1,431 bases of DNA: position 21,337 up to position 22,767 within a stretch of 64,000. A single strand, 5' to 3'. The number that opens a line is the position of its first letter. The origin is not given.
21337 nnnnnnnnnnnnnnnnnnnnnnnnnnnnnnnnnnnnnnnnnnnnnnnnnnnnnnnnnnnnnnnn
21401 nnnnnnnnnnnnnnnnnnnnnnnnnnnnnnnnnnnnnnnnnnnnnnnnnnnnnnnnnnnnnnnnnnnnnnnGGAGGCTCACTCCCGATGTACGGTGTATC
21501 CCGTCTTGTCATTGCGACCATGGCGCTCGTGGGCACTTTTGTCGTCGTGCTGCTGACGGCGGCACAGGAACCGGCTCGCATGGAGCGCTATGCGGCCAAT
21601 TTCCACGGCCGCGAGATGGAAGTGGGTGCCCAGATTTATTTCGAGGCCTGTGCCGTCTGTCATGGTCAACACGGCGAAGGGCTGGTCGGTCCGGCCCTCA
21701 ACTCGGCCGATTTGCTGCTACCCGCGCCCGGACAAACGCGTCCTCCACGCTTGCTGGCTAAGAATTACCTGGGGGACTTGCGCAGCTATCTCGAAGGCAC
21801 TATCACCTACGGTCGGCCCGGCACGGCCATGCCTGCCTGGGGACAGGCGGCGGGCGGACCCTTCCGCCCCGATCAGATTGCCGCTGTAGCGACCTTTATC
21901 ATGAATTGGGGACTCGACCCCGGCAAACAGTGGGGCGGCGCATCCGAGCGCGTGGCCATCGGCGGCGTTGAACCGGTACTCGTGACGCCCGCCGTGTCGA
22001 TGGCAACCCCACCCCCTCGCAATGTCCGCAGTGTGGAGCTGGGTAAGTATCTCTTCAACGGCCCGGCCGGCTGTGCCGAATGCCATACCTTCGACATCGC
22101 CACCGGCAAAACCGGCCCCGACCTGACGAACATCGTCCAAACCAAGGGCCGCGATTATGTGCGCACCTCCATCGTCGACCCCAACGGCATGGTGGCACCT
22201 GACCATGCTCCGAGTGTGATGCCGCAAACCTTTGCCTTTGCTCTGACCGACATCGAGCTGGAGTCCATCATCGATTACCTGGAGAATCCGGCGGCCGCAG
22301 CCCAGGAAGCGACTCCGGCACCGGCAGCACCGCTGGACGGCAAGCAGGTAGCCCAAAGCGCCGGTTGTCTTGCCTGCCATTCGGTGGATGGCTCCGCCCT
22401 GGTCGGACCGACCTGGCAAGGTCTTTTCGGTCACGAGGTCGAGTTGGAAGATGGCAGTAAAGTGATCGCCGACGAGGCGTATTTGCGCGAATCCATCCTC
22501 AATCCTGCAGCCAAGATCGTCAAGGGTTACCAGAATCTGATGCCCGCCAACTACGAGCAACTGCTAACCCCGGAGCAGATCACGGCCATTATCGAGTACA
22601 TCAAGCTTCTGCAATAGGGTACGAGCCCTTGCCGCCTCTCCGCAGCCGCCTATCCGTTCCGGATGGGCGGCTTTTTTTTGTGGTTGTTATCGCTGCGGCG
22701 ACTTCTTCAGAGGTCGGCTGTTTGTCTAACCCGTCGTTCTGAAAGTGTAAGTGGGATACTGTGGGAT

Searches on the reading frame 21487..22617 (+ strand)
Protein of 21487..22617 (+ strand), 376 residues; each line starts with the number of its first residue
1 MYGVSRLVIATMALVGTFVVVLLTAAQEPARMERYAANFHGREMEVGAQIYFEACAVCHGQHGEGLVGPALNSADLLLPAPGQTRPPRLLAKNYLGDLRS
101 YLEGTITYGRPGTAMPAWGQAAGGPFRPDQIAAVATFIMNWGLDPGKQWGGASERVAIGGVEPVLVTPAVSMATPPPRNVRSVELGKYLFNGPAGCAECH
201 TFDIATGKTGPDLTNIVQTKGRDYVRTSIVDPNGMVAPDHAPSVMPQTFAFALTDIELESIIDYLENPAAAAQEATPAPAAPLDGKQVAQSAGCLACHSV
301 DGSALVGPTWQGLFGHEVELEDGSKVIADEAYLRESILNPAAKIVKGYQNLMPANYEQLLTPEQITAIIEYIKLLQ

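Call 4: search_protein_families(library=pfam, proteins=[window:21487-22617:+], max_evalue=0.01)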
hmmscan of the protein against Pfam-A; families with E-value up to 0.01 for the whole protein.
window:21487-22617:+ (376 aa): 5 families
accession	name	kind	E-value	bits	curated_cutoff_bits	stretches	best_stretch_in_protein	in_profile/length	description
PF00034.26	Cytochrom_C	-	8.1e-26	91.6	21.3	3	184-267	2-88/90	Cytochrome c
PF13442.11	Cytochrome_CBB3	-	5.1e-22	78.4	27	3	44-138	3-68/68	Cytochrome C oxidase, cbb3-type, subunit III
PF02433.20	FixO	-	0.00031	20.7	29.6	0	200-261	93-150/219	Cytochrome C oxidase, mono-heme subunit/FixO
PF09699.15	Paired_CXXCH_1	-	0.00096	19.2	20.6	0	291-303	6-18/41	Doubled CXXCH motif (Paired_CXXCH_1)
PF14522.11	Cytochrome_C7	-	0.0023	18.1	24.8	0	194-208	14-28/67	Cytochrome c7 and related cytochrome c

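Call 5: search_protein_families(library=ncbifam, proteins=[window:21487-22617:+], max_evalue=0.01)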
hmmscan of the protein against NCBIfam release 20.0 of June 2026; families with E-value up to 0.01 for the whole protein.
window:21487-22617:+ (376 aa): 17 families
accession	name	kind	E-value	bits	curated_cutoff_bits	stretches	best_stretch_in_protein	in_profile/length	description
TIGR04485.1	thiosulf_SoxX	equivalog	3.3e-20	72.6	61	2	195-266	4-76/78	sulfur oxidation c-type cytochrome SoxX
TIGR02603.1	CxxCH_TIGR02603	domain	2.7e-18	66.2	68.15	1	184-240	4-58/134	putative heme-binding domain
TIGR00782.1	ccoP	equivalog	2.4e-13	50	179.95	1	172-374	96-280/285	cytochrome-c oxidase, cbb3-type subunit III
NF045773.1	cytochro_C550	exception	1.3e-11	44.5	125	1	9-73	12-78/118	cytochrome c550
NF045774.1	cytochro_C551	exception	1.9e-11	43.9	118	1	23-73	16-68/110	cytochrome c551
NF011054.0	PRK14486.1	equivalog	1.5e-10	41.1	447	1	44-139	215-288/294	putative bifunctional cbb3-type cytochrome c oxidase subunit II/cytochrome c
NF050122.1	bc1_QcrC_actin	exception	2.6e-10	40.1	200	1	12-71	10-69/253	cytochrome bc1 complex diheme cytochrome c subunit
NF045930.1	Cytc6PetJCyano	equivalog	1.2e-07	31.6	135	0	41-61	25-45/110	cytochrome c6 PetJ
TIGR03872.1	cytochrome_MoxG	equivalog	1.3e-07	31.8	147.8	1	43-73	43-73/133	cytochrome c(L), periplasmic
TIGR04494.1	c550_PedF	equivalog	2.1e-07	30.9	122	0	179-228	47-95/133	cytochrome c-550 PedF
NF011055.0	PRK14487.1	subfamily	7.7e-07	28.8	218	0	200-263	99-158/212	cbb3-type cytochrome c oxidase subunit II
NF052248.1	SorU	equivalog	1e-05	25.7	100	0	188-231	3-48/72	SorU family sulfite dehydrogenase c-type cytochrome subunit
NF043008.1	Cyt550_Brdyrhiz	equivalog_domain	0.0016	18.6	240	0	291-344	34-98/131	cytochrome c-550 CycA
NF033864.1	cytochrome579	equivalog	0.0018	18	280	0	168-203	34-69/179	cytochrome 579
TIGR03045.1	PS_II_C550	equivalog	0.0034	17.1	177.75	0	38-60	45-67/159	photosystem II cytochrome c-550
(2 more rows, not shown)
